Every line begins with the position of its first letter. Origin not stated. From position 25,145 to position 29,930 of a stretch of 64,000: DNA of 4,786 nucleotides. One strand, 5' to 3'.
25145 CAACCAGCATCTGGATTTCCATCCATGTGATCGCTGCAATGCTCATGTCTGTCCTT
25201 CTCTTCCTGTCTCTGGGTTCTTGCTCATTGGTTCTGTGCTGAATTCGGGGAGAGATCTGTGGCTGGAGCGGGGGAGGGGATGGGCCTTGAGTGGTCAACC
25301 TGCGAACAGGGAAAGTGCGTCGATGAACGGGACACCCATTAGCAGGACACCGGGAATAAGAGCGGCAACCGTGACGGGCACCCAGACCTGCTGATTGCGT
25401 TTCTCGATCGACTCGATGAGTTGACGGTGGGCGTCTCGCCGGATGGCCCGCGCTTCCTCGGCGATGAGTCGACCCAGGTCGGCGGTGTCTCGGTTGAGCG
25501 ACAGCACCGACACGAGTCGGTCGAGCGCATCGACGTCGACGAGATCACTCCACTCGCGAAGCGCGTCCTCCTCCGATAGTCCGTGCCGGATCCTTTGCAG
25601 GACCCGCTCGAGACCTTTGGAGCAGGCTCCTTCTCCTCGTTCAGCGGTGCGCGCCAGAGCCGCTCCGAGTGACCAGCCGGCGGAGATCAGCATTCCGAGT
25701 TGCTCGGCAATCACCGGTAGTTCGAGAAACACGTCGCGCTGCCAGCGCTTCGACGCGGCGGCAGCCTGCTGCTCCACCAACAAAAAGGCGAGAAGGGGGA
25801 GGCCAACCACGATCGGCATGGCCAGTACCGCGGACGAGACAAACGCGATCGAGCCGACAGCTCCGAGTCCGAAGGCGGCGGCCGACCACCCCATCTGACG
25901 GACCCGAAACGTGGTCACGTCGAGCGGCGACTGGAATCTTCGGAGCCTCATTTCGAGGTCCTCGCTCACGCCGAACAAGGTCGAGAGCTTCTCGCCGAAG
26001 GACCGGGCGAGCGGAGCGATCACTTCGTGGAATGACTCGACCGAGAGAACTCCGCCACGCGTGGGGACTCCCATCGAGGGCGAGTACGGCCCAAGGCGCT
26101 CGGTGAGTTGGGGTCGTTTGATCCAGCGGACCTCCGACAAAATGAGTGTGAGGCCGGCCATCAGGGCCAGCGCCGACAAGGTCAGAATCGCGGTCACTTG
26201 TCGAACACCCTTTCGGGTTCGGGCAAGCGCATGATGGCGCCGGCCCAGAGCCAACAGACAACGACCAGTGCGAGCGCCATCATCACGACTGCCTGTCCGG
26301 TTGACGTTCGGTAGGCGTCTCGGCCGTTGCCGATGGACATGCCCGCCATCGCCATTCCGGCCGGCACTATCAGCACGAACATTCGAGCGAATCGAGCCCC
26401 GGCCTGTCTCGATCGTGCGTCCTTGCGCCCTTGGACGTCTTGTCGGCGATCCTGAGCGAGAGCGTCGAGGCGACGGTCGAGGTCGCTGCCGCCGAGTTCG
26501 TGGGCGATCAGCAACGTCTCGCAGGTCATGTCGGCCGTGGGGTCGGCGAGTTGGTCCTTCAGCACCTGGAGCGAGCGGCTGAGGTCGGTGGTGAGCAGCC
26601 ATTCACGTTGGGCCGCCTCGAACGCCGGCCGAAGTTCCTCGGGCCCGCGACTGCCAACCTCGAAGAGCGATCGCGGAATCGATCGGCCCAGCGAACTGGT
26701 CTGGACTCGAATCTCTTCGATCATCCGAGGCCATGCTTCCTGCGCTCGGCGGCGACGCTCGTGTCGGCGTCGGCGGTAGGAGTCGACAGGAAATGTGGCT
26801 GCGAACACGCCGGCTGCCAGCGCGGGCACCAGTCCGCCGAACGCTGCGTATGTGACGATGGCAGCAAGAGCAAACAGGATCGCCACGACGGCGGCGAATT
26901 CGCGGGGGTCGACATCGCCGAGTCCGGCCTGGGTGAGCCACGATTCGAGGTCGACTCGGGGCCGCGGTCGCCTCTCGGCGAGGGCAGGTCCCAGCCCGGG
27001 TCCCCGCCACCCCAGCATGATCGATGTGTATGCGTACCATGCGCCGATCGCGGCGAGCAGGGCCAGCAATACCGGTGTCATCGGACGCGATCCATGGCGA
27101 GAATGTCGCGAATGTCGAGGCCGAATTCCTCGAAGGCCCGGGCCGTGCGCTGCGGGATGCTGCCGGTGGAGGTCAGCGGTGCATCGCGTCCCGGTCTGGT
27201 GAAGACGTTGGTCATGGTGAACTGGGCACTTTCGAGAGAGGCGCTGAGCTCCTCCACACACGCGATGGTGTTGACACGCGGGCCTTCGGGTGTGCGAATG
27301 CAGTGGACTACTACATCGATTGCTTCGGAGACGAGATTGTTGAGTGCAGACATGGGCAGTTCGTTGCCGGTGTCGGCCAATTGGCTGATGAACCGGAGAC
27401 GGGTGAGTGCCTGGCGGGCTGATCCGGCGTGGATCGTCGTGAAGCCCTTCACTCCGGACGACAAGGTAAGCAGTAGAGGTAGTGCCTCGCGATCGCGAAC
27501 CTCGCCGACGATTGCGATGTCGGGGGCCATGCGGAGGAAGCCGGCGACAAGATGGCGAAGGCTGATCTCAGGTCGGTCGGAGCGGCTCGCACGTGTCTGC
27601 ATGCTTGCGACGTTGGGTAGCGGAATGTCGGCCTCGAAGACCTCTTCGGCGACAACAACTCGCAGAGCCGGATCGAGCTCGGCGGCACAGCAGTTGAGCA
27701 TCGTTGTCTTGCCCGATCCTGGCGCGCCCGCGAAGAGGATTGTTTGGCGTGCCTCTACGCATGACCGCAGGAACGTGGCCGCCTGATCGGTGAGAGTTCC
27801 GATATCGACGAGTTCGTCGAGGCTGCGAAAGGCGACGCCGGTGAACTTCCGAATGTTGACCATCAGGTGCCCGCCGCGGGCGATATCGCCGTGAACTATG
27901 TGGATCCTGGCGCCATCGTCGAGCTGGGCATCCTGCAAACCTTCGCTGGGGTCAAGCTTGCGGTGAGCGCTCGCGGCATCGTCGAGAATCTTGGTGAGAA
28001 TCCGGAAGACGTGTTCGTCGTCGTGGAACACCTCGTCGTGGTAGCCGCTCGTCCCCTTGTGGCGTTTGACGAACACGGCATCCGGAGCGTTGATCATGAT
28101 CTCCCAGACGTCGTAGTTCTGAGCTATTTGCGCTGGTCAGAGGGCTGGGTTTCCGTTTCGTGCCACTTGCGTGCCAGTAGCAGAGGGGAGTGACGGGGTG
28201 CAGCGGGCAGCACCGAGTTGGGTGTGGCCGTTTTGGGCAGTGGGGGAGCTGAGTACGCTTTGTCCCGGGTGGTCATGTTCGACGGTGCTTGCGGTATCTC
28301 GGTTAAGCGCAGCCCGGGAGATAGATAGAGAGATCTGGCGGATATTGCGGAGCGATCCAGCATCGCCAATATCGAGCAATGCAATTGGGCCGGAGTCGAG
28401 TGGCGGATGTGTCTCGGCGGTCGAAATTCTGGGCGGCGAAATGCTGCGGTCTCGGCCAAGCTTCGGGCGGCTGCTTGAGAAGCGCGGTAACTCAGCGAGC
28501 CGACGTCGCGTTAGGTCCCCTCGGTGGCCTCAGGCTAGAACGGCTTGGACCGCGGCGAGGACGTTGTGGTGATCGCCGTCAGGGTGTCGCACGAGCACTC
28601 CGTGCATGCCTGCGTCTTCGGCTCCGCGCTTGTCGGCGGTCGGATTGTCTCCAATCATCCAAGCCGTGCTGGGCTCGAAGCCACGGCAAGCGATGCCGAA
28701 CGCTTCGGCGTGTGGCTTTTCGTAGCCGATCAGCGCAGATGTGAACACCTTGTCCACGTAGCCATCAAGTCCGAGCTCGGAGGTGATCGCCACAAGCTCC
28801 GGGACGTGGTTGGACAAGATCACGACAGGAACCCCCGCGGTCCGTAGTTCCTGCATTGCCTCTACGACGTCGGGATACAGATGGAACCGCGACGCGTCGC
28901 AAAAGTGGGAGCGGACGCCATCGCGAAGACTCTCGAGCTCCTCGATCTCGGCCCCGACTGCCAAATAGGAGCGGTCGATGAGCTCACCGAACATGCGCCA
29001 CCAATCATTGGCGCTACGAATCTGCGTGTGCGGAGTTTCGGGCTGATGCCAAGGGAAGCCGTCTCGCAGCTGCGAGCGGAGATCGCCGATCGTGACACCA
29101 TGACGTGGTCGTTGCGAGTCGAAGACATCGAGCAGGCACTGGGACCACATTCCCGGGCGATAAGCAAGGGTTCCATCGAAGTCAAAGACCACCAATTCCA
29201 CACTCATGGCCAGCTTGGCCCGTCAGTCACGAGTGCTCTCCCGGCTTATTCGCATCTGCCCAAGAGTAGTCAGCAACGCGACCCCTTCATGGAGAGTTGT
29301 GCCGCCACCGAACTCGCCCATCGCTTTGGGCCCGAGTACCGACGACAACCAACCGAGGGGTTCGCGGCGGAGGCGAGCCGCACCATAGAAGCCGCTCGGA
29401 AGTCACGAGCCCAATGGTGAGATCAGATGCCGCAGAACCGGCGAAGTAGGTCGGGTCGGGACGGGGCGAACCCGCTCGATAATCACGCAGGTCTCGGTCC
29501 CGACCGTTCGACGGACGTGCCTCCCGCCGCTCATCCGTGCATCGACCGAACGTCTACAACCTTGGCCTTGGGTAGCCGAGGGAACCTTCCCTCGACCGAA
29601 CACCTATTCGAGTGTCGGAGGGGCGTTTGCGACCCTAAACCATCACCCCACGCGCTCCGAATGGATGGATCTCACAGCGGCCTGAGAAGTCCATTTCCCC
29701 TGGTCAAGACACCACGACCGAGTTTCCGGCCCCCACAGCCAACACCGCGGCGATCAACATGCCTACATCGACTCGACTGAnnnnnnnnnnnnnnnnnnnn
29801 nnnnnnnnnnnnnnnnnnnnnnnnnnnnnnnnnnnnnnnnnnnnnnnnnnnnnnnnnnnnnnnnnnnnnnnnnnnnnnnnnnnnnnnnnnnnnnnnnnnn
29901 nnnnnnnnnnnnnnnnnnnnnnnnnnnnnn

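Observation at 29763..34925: Divergent pair: UvrD-like SF1 helicase and a 1008-aa Mrr-nuclease/NACHT STAND NTPase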

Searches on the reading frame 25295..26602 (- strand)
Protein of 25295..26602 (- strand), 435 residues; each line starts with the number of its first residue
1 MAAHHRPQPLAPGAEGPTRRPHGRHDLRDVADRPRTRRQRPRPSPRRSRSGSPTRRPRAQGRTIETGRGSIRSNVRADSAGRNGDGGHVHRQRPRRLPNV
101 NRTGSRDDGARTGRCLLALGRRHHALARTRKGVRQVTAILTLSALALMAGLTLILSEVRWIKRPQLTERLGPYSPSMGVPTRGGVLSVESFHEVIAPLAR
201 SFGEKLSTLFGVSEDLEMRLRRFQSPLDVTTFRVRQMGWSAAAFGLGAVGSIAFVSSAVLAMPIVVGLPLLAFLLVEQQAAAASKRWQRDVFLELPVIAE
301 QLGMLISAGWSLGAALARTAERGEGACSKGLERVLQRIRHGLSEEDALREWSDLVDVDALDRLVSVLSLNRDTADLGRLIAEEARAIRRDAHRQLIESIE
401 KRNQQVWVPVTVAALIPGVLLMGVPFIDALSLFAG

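Call 10: search_protein_families(library=pfam, proteins=[window:25295-26602:-], max_evalue=0.001)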
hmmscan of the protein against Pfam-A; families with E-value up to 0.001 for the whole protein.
window:25295-26602:- (435 aa): 1 family
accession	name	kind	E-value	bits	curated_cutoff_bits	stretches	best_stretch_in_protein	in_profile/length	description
PF00482.28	T2SSF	-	1.2e-09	38.7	25.2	1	299-421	2-120/125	Type II secretion system (T2SS), protein F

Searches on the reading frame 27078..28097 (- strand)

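Call 10: search_protein_families(library=pfam, proteins=[window:27078-28097:-], max_evalue=0.001)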
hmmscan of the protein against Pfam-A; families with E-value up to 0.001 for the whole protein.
window:27078-28097:- (339 aa): 1 family
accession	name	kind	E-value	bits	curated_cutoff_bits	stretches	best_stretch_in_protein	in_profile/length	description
PF00437.27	T2SSE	-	2.9e-29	102.3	24.9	1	3-263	22-272/370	Type II/IV secretion system protein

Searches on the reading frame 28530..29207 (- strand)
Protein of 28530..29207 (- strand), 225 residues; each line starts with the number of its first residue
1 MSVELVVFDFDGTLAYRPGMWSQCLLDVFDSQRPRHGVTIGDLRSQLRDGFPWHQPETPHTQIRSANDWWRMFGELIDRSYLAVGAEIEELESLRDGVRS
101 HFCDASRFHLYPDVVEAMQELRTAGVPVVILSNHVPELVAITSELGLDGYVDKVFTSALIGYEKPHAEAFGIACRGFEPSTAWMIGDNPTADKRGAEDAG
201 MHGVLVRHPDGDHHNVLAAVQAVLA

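Call 10: search_protein_families(library=pfam, proteins=[window:28530-29207:-], max_evalue=0.001)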
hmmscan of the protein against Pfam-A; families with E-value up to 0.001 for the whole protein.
window:28530-29207:- (225 aa): 5 families
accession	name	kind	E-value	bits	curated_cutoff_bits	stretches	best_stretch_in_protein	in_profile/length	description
PF00702.32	Hydrolase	-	6.5e-21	76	26.4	1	4-200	2-191/191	haloacid dehalogenase-like hydrolase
PF13419.12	HAD_2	-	5.8e-15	56.3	23.8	1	6-205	1-177/178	Haloacid dehalogenase-like hydrolase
PF13242.12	Hydrolase_like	-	6.7e-10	39.2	22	1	163-208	3-50/75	HAD-hyrolase-like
PF12710.13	HAD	-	1.3e-08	35.9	27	1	6-189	1-182/189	haloacid dehalogenase-like hydrolase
PF13344.12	Hydrolase_6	-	0.00011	22.6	27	1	109-158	14-67/101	Haloacid dehalogenase-like hydrolase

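Call 63: find_encoding_contigs(protein=window:28530-29207:-, flank=10000, max_places=6)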
Protein window:28530-29207:- (225 aa): 1 contig read that carries it; 1 place shown.
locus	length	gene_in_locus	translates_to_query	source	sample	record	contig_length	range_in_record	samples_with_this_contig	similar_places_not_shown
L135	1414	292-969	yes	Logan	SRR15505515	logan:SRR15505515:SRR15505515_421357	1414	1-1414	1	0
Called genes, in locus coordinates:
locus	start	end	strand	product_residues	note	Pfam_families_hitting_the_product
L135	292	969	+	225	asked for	PF00702:Hydrolase, PF12710:HAD, PF13419:HAD_2, PF13242:Hydrolase_like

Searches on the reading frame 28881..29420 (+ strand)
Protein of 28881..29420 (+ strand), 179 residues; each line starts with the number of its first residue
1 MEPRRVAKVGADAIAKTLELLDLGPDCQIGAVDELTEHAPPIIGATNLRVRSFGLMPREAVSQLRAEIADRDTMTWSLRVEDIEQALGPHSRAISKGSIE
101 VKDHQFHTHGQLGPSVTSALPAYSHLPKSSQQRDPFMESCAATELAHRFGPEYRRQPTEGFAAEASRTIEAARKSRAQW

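Call 10: search_protein_families(library=pfam, proteins=[window:28881-29420:+], max_evalue=0.001)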
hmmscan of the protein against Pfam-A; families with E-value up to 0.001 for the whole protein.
window:28881-29420:+ (179 aa): 0 families

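Call 64: search_protein_families(library=padloc, proteins=[window:28881-29420:+], max_evalue=0.001)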
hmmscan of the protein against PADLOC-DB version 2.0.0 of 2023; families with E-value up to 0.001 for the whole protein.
window:28881-29420:+ (179 aa): 0 families

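Call 79: search_protein_families(library=phrogs, proteins=[window:28881-29420:+], max_evalue=0.001)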
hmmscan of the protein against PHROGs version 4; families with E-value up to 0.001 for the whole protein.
window:28881-29420:+ (179 aa): 0 families

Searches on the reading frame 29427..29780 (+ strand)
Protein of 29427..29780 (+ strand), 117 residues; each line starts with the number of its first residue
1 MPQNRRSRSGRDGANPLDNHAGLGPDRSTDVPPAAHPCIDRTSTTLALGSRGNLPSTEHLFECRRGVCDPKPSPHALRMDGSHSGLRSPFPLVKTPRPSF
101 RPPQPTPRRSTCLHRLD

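Call 10: search_protein_families(library=pfam, proteins=[window:29427-29780:+], max_evalue=0.001)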
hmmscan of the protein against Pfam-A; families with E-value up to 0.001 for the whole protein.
window:29427-29780:+ (117 aa): 0 families

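Call 64: search_protein_families(library=padloc, proteins=[window:29427-29780:+], max_evalue=0.001)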
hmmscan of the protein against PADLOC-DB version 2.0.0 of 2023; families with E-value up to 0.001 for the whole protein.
window:29427-29780:+ (117 aa): 0 families

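Call 79: search_protein_families(library=phrogs, proteins=[window:29427-29780:+], max_evalue=0.001)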
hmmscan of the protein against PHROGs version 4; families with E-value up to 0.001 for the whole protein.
window:29427-29780:+ (117 aa): 0 families
